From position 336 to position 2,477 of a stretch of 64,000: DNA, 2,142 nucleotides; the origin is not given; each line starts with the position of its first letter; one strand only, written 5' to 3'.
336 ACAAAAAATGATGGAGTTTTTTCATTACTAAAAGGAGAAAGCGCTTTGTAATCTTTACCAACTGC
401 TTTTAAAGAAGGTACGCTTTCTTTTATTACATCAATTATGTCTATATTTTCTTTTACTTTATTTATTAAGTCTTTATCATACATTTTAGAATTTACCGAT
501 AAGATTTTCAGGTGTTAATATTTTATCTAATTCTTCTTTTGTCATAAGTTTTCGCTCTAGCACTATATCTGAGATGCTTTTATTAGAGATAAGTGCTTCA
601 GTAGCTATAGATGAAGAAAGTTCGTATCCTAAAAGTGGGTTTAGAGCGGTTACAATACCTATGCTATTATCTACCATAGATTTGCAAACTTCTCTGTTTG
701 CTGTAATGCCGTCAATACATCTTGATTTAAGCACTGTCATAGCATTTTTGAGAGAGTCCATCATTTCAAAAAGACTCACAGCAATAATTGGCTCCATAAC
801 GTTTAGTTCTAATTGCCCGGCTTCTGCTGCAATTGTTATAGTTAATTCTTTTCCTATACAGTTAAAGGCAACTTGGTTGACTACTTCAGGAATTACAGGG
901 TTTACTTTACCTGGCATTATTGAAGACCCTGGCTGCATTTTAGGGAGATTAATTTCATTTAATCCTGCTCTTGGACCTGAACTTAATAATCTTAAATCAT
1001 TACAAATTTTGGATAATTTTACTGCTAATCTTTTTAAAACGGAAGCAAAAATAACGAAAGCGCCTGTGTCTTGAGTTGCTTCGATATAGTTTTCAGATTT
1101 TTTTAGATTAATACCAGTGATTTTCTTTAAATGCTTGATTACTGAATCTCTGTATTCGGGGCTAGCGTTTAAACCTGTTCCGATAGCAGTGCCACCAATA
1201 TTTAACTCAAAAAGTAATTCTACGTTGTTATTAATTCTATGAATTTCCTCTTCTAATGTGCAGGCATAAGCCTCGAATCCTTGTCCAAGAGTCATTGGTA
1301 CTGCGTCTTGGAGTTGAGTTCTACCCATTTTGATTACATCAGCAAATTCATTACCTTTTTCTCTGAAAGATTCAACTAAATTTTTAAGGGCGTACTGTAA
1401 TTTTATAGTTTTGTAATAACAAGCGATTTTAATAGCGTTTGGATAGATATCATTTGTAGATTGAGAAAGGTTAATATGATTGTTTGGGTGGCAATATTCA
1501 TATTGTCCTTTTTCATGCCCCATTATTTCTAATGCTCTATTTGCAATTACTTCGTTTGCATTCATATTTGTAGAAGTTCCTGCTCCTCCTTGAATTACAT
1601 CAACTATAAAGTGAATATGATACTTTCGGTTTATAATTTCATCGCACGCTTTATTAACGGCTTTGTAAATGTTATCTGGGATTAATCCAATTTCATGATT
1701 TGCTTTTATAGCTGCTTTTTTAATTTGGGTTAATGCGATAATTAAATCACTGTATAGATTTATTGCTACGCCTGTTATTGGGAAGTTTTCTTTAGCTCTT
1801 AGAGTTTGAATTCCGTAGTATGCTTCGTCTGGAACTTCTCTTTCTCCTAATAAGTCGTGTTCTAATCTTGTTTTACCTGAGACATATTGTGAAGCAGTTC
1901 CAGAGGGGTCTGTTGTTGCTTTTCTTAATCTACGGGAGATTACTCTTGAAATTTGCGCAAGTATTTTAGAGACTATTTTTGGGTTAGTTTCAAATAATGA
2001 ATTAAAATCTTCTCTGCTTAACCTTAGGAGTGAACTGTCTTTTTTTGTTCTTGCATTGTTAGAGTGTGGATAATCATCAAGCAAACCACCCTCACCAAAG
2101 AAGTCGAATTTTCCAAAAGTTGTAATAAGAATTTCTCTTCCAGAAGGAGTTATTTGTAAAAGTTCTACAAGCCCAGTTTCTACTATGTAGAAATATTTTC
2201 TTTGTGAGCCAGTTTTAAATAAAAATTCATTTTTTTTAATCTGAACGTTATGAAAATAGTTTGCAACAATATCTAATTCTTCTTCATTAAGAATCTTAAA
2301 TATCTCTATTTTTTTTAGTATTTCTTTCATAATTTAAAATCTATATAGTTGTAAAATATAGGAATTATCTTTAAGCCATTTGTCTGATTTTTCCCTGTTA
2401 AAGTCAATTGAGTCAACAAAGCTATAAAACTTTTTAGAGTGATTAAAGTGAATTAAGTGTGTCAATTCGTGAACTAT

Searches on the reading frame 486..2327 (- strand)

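Call 68: search_protein_families(library=pfam, proteins=[window:486-2327:-], max_evalue=0.001)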
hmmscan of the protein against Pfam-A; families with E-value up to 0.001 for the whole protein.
window:486-2327:- (613 aa): 3 families
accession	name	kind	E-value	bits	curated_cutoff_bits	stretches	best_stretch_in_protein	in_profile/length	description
PF00206.25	Lyase_1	-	1.3e-93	314.3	27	1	161-492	1-312/312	Lyase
PF00027.35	cNMP_binding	-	9.4e-21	74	27.5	1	28-115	2-89/89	Cyclic nucleotide-binding domain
PF10415.14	FumaraseC_C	-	9.4e-19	68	32.5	1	558-610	1-53/54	Fumarase C C-terminus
